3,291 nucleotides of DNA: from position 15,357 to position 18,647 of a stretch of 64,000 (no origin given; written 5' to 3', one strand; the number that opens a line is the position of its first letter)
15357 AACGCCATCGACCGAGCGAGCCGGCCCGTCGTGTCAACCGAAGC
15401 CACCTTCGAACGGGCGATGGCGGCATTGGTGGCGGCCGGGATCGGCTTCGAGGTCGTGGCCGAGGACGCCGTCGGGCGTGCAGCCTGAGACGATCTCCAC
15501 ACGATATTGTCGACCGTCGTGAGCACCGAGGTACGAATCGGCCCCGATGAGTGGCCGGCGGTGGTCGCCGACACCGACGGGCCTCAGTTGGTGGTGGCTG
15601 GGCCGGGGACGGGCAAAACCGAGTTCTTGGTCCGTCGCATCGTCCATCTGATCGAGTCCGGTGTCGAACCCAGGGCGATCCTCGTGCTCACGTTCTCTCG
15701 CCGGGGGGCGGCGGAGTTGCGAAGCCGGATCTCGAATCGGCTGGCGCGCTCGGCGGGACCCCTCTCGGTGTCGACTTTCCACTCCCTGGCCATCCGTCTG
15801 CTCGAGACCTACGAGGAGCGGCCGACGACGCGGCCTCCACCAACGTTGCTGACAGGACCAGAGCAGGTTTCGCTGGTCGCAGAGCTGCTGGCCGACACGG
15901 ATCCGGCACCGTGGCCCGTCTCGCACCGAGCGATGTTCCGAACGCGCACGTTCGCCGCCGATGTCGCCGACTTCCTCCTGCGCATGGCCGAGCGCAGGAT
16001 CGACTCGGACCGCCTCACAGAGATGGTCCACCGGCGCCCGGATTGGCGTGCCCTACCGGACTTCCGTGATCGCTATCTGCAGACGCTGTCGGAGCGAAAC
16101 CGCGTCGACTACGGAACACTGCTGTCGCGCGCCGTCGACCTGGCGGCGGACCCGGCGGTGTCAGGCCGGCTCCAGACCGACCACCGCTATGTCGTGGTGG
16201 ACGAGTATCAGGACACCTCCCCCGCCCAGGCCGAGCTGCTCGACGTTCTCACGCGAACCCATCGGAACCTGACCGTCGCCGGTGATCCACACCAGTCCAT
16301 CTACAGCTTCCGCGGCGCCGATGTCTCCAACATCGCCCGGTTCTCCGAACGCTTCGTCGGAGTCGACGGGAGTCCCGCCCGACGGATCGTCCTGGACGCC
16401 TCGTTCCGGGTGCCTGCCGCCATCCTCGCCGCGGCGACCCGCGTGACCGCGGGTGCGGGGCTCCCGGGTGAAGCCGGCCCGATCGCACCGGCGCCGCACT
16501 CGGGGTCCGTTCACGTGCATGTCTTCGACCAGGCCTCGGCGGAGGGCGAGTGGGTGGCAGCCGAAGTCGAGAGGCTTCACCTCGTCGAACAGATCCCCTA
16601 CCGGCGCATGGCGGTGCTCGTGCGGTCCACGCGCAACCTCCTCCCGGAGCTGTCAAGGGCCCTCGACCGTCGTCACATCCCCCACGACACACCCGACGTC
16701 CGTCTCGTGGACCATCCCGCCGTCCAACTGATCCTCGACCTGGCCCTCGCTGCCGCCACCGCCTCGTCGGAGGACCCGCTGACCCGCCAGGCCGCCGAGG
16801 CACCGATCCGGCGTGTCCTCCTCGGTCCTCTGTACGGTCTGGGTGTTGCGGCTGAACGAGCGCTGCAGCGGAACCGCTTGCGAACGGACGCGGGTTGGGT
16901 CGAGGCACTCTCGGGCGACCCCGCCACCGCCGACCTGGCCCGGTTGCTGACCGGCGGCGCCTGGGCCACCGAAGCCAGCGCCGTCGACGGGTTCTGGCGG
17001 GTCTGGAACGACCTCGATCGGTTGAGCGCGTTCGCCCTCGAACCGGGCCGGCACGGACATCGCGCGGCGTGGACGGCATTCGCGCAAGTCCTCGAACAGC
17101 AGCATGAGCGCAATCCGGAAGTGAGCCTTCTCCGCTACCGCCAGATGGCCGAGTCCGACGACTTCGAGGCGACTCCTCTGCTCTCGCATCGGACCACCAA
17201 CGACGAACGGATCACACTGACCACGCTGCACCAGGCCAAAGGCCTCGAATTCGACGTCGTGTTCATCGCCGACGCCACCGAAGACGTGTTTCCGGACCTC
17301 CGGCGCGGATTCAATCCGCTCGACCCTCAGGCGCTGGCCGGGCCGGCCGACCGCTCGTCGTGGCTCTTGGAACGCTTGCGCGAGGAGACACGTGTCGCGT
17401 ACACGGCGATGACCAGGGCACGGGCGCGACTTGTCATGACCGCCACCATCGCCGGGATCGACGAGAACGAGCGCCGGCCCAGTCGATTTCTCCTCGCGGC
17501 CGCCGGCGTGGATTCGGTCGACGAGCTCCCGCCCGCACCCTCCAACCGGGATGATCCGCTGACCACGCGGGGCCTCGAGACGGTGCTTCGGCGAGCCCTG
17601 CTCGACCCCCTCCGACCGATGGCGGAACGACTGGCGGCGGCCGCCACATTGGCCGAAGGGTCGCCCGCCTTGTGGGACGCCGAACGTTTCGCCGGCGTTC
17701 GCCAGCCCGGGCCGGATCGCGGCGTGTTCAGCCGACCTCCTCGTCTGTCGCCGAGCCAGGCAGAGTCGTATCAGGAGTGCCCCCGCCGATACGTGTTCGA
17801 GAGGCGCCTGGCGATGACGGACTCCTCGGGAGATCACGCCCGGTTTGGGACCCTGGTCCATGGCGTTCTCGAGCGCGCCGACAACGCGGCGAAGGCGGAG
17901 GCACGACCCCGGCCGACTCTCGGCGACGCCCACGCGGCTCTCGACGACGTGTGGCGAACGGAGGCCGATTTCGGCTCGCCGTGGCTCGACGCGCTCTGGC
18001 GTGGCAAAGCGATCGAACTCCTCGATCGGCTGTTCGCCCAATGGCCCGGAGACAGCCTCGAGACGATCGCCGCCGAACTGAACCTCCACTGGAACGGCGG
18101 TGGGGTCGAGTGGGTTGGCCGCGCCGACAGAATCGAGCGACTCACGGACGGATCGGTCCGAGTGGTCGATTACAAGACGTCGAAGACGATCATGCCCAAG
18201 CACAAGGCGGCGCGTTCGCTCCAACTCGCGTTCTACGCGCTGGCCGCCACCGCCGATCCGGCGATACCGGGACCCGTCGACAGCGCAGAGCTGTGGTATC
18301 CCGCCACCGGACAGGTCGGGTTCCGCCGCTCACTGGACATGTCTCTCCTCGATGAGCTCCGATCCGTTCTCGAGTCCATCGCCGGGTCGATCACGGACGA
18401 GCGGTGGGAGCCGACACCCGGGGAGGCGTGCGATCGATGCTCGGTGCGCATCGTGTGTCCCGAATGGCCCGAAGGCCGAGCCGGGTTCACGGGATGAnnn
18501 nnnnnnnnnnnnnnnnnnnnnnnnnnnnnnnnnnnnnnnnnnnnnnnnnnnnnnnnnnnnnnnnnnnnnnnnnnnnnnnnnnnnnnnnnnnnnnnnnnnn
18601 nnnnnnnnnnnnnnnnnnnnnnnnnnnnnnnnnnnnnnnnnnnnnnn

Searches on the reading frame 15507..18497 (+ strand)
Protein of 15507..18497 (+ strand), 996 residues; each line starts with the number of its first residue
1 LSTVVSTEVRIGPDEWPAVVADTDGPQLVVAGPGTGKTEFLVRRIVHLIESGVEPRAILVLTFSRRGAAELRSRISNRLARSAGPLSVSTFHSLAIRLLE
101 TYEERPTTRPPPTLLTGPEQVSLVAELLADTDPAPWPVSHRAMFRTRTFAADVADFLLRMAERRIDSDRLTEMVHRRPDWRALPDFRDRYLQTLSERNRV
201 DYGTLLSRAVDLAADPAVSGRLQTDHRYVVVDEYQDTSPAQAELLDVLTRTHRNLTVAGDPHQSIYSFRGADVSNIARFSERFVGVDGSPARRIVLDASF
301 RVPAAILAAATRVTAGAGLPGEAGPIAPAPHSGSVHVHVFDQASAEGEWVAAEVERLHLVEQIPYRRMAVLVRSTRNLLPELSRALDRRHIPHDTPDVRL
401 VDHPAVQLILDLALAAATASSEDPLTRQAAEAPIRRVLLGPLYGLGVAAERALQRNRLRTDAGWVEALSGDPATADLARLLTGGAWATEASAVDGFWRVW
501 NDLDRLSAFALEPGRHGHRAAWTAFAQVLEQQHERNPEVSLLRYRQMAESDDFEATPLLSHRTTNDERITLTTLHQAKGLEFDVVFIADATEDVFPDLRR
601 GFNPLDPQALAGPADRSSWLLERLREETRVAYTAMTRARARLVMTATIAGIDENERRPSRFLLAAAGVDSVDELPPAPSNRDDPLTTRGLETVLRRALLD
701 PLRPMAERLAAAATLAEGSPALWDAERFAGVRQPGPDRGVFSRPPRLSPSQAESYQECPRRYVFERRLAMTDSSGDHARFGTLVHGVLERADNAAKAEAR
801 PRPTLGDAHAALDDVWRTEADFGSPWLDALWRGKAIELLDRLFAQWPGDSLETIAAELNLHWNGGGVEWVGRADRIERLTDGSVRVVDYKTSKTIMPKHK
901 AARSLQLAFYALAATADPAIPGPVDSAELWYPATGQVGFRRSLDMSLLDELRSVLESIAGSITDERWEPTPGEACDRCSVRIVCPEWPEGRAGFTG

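Call 66: search_protein_families(library=pfam, proteins=[window:15507-18497:+], max_evalue=0.0001)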
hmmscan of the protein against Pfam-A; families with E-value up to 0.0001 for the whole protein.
window:15507-18497:+ (996 aa): 8 families
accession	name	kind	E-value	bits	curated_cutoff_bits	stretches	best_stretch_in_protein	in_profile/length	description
PF00580.27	UvrD-helicase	-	7.7e-59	200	23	1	16-283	6-270/271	UvrD/REP helicase N-terminal domain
PF12705.13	PDDEXK_1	-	1.6e-37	130.2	22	1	746-985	1-247/247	PD-(D/E)XK nuclease superfamily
PF13361.12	UvrD_C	-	1.3e-26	94.3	25.6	1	564-646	283-347/350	UvrD-like helicase C-terminal domain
PF13245.12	AAA_19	-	5.3e-19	69.2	25.1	1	24-269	11-134/134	AAA domain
PF13538.12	UvrD_C_2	-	8.1e-08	32.5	27.4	0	570-593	3-26/52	UvrD-like helicase C-terminal domain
PF10926.14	DUF2800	-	1.8e-05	24.5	21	1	746-986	3-234/368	Protein of unknown function (DUF2800)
PF01443.25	Viral_helicase1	-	3.5e-05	24.2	21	0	222-277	55-110/228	Viral superfamily 1 RNA helicase core domain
PF13604.12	AAA_30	-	8e-05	22.9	27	0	19-75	13-66/191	AAA domain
